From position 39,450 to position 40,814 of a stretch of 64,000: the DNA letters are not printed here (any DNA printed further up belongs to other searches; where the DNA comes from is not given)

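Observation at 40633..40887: Stand-alone PqqD-like protein with an acidic C-terminal tail, translationally coupled to an ATP-grasp ligase: carrier or substrate rather than RiPP chaperone?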

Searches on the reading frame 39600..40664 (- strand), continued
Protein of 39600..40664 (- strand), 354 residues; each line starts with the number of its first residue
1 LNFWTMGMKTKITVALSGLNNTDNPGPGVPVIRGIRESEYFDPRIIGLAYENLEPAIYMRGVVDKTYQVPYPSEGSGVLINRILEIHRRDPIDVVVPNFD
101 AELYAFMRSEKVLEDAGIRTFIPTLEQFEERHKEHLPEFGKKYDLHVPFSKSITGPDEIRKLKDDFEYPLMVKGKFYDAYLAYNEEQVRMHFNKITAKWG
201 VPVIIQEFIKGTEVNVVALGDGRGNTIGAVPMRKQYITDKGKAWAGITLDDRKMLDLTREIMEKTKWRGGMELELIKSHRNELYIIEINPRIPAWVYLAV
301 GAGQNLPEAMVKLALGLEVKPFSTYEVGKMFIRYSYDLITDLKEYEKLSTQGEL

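Call 43: find_encoding_contigs(protein=P0122, flank=10000, max_places=2)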
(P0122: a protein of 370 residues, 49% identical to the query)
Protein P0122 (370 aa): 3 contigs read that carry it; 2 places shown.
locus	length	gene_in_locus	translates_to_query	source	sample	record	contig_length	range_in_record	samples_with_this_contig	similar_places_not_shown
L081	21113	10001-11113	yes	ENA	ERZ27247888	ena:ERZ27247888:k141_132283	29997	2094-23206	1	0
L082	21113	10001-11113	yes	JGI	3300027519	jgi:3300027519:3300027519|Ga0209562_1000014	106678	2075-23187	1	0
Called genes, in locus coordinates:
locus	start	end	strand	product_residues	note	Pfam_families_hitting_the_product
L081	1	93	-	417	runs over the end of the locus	PF00268:Ribonuc_red_sm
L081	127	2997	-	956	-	PF03477:ATP-cone, PF00317:Ribonuc_red_lgN, PF02867:Ribonuc_red_lgC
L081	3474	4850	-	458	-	PF10396:TrmE_N, PF12631:MnmE_helical, PF03193:RsgA_GTPase (faint), PF01926:MMR_HSR1, PF02421:FeoB_N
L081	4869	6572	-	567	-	PF14849:YidC_periplas, PF02096:60KD_IMP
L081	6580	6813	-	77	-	PF01809:YidD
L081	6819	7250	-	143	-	PF00825:Ribonuclease_P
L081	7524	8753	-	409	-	PF06965:Na_H_antiport_1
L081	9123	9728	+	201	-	PF13417:GST_N_3, PF13409:GST_N_2, PF13410:GST_C_2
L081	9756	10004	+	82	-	PF05402:PqqD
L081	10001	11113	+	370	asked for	PF15632:ATPgrasp_Ter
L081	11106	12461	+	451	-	PF00278:Orn_DAP_Arg_deC, PF02784:Orn_Arg_deC_N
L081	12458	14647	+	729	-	PF03253:UT, PF01551:Peptidase_M23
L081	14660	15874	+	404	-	PF00515:TPR_1 (weak), PF07719:TPR_2 (faint)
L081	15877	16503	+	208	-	PF07719:TPR_2 (faint), PF13174:TPR_6 (faint), PF13181:TPR_8 (faint), PF13428:TPR_14 (faint), PF00515:TPR_1 (faint), PF13432:TPR_16 (faint), PF13414:TPR_11 (faint), PF14559:TPR_19 (weak), +1 more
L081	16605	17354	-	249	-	PF02698:DUF218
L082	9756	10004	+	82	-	PF05402:PqqD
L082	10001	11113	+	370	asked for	PF15632:ATPgrasp_Ter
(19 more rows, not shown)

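Call 44: find_encoding_contigs(protein=P0339, flank=10000, max_places=2)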
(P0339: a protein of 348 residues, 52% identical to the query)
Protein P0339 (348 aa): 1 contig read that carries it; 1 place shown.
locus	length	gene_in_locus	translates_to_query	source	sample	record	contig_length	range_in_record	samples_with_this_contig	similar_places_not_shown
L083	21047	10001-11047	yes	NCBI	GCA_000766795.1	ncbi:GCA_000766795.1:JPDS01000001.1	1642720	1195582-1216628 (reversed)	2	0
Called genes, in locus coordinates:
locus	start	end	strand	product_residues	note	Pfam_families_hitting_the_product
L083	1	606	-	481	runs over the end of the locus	PF03739:LptF_LptG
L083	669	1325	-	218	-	PF03548:LolA (weak)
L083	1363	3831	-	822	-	PF13491:FtsK_4TM, PF17854:FtsK_alpha, PF01580:FtsK_SpoIIIE, PF09397:FtsK_gamma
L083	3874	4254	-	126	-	PF01219:DAGK_prokar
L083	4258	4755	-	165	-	PF00578:AhpC-TSA, PF08534:Redoxin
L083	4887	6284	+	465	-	PF03023:MurJ, PF01554:MatE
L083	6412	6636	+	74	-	-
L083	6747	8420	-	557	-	-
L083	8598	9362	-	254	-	-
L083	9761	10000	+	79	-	PF05402:PqqD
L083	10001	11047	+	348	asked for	PF02655:ATP-grasp_3, PF15632:ATPgrasp_Ter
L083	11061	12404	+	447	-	PF02784:Orn_Arg_deC_N, PF00278:Orn_DAP_Arg_deC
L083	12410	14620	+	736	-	PF03253:UT, PF01551:Peptidase_M23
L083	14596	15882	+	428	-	-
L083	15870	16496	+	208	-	PF23914:TPR_CcmH_CycH (faint), PF13181:TPR_8 (faint), PF13424:TPR_12 (faint), PF07719:TPR_2 (faint), PF00515:TPR_1 (faint), PF13174:TPR_6 (faint), PF13428:TPR_14 (faint), PF14559:TPR_19 (weak), +4 more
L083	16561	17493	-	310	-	PF00160:Pro_isomerase, PF00254:FKBP_C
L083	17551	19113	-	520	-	-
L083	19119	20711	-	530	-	PF00009:GTP_EFTU, PF01926:MMR_HSR1, PF22042:EF-G_D2, PF03144:GTP_EFTU_D2, PF16658:RF3_C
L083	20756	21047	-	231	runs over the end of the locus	PF00160:Pro_isomerase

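Call 48: find_homologous_proteins(query=P0214, max_evalue=1e-10)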
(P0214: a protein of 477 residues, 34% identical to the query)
Query P0214 (477 aa): 697 proteins with E <= 1e-10 among 8000 candidates; the best 120 are listed.
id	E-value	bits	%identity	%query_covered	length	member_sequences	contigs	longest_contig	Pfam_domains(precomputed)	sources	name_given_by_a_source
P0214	0.0e+0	1036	100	100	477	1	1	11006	PF15632.12,PF02655.20,PF05402.19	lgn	-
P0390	4.0e-240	815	83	99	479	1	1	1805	PF15632.12,PF02655.20,PF05402.19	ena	-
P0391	9.1e-220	748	77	98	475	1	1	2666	PF15632.12,PF05402.19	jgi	jgi:carbamoyl-phosphate synthase large subunit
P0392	2.3e-161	556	76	74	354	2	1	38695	PF15632.12,PF02655.20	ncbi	-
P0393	1.0e-155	537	79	68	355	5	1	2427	PF15632.12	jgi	jgi:carbamoyl-phosphate synthase large subunit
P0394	1.6e-140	487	47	68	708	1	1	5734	PF15632.12,PF02222.28,PF02655.20,PF21360.4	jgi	jgi:carbamoyl-phosphate synthase large subunit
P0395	7.6e-138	478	45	71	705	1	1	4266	PF15632.12,PF02655.20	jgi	jgi:carbamoyl-phosphate synthase large subunit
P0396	9.0e-138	478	66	71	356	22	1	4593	PF15632.12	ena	-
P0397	5.1e-137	476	48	68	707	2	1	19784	PF15632.12,PF02655.20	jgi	-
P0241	5.3e-137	476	66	71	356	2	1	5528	PF15632.12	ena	-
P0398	4.1e-136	473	46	65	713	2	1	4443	PF15632.12,PF02655.20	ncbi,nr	ncbi:MAG TPA: ATP-grasp domain-containing protein [Terriglobales bacterium]|nr:ATP-grasp domain-cont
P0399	6.4e-136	472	44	70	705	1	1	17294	PF15632.12,PF02655.20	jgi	jgi:carbamoyl-phosphate synthase large subunit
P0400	7.8e-136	472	46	73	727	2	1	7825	PF15632.12,PF02655.20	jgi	jgi:carbamoyl-phosphate synthase large subunit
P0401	1.5e-135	471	43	72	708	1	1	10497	PF15632.12,PF02655.20,PF21360.4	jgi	jgi:carbamoyl-phosphate synthase large subunit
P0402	8.3e-134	465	67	70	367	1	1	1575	PF15632.12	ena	-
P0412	7.0e-130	452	44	69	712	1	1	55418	PF15632.12,PF02786.23,PF02655.20,PF21360.4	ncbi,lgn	ncbi:MAG: ATP-grasp domain-containing protein [Nitrospinota bacterium]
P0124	1.5e-127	444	43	69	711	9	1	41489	PF15632.12,PF02655.20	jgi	-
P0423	1.0e-122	428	43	68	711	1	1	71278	PF15632.12,PF02655.20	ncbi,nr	ncbi:MAG: ATP-grasp domain-containing protein [Candidatus Rokubacteria bacterium]|nr:ATP-grasp domai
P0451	2.6e-74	269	44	70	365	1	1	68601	PF15632.12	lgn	-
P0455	8.3e-73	264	41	73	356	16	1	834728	PF15632.12,PF02655.20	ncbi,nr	ncbi:MAG: ATP-grasp domain-containing protein [Myxococcales bacterium]|nr:ATP-grasp domain-containin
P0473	1.1e-69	254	38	70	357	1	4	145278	PF15632.12,PF02655.20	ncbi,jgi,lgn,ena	ncbi:MAG TPA: ATP-grasp domain-containing protein [Prolixibacteraceae bacterium]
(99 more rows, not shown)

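Call 49: find_encoding_contigs(protein=P0214, flank=8000, max_places=1)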
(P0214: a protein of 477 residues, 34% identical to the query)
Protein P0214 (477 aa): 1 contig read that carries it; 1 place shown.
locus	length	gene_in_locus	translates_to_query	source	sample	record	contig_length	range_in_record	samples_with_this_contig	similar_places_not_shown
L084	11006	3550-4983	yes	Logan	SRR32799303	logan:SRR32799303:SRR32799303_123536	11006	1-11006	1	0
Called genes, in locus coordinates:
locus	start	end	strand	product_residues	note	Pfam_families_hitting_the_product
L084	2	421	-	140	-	?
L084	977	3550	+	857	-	PF00515:TPR_1 (faint), PF07719:TPR_2 (faint), PF12895:ANAPC3 (faint), PF13176:TPR_7 (faint), PF13428:TPR_14 (faint), PF13432:TPR_16 (weak), PF14559:TPR_19 (weak), PF13432:TPR_16 (weak), +6 more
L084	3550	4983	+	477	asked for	PF05402:PqqD, PF02655:ATP-grasp_3 (weak), PF15632:ATPgrasp_Ter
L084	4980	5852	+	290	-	-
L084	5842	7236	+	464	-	PF00278:Orn_DAP_Arg_deC, PF01168:Ala_racemase_N, PF02784:Orn_Arg_deC_N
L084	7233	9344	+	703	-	PF03253:UT, PF02146:SIR2, PF00583:Acetyltransf_1, PF13508:Acetyltransf_7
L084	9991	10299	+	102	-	PF12840:HTH_20, PF01022:HTH_5, PF01978:TrmB (weak), PF12802:MarR_2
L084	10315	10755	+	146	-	PF00903:Glyoxalase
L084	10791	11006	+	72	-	?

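Call 50: find_encoding_contigs(protein=P0392, flank=10000, max_places=1)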
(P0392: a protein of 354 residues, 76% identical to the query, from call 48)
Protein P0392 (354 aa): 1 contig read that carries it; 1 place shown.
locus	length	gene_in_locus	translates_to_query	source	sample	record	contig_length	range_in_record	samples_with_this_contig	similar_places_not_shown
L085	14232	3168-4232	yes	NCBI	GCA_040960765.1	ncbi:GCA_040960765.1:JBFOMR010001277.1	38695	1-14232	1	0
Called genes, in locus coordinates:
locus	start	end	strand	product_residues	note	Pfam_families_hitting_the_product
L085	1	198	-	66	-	?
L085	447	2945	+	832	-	PF07719:TPR_2 (faint), PF12895:ANAPC3 (faint), PF23914:TPR_CcmH_CycH (faint), PF13432:TPR_16, PF14559:TPR_19, PF13432:TPR_16 (weak), PF14559:TPR_19 (weak), PF13432:TPR_16 (weak), +9 more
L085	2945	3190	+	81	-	PF05402:PqqD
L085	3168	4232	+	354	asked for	PF02655:ATP-grasp_3 (weak), PF15632:ATPgrasp_Ter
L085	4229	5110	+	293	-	-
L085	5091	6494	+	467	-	PF00278:Orn_DAP_Arg_deC, PF01168:Ala_racemase_N, PF02784:Orn_Arg_deC_N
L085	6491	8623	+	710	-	PF03253:UT, PF02146:SIR2, PF00583:Acetyltransf_1, PF13508:Acetyltransf_7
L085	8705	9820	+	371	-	PF00144:Beta-lactamase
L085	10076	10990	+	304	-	PF00892:EamA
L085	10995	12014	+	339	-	PF00753:Lactamase_B, PF21221:B_lactamase-like_C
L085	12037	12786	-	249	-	PF13489:Methyltransf_23, PF07021:MetW (weak), PF13847:Methyltransf_31, PF08241:Methyltransf_11, PF08242:Methyltransf_12, PF13649:Methyltransf_25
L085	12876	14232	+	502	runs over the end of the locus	PF02310:B12-binding, PF04055:Radical_SAM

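Call 51: find_encoding_contigs(protein=P0423, flank=10000, max_places=1)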
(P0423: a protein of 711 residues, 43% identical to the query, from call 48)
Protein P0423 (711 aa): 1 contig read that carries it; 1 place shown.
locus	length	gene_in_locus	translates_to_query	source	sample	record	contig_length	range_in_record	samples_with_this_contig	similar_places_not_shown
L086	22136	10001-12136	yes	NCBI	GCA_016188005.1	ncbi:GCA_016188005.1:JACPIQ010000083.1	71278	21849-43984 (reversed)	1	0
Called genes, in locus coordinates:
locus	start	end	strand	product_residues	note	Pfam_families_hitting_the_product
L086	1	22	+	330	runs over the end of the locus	PF00296:Bac_luciferase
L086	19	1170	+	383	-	PF02771:Acyl-CoA_dh_N, PF02770:Acyl-CoA_dh_M, PF00441:Acyl-CoA_dh_1, PF08028:Acyl-CoA_dh_2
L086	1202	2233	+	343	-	PF00296:Bac_luciferase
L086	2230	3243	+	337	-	PF00296:Bac_luciferase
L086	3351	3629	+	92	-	-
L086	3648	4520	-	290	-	PF13714:PEP_mutase, PF00463:ICL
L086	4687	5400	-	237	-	PF02589:LUD_dom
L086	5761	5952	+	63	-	-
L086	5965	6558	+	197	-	PF19305:MmgE_PrpD_C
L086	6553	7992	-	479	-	PF00512:HisKA, PF02518:HATPase_c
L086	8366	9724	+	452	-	-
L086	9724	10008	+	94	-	PF05402:PqqD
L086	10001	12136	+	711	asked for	PF02655:ATP-grasp_3 (faint), PF15632:ATPgrasp_Ter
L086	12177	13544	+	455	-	PF00278:Orn_DAP_Arg_deC, PF02784:Orn_Arg_deC_N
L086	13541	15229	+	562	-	PF03253:UT, PF02146:SIR2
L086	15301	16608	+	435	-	PF20510:HgmA_N, PF02311:AraC_binding (weak)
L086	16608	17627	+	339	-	PF00296:Bac_luciferase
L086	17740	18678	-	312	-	PF03576:Peptidase_S58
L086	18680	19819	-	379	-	PF27203:Y4lR_C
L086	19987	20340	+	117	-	-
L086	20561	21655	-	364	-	PF00155:Aminotran_1_2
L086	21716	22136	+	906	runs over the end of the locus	PF08335:GlnD_UR_UTase, PF27444:GlnD_3rd, PF01966:HD (weak), PF13291:ACT_4 (faint), PF22754:bHLH-TF_ACT-like_plant (faint), PF24931:ACT_ACR9_3rd, PF01842:ACT (weak)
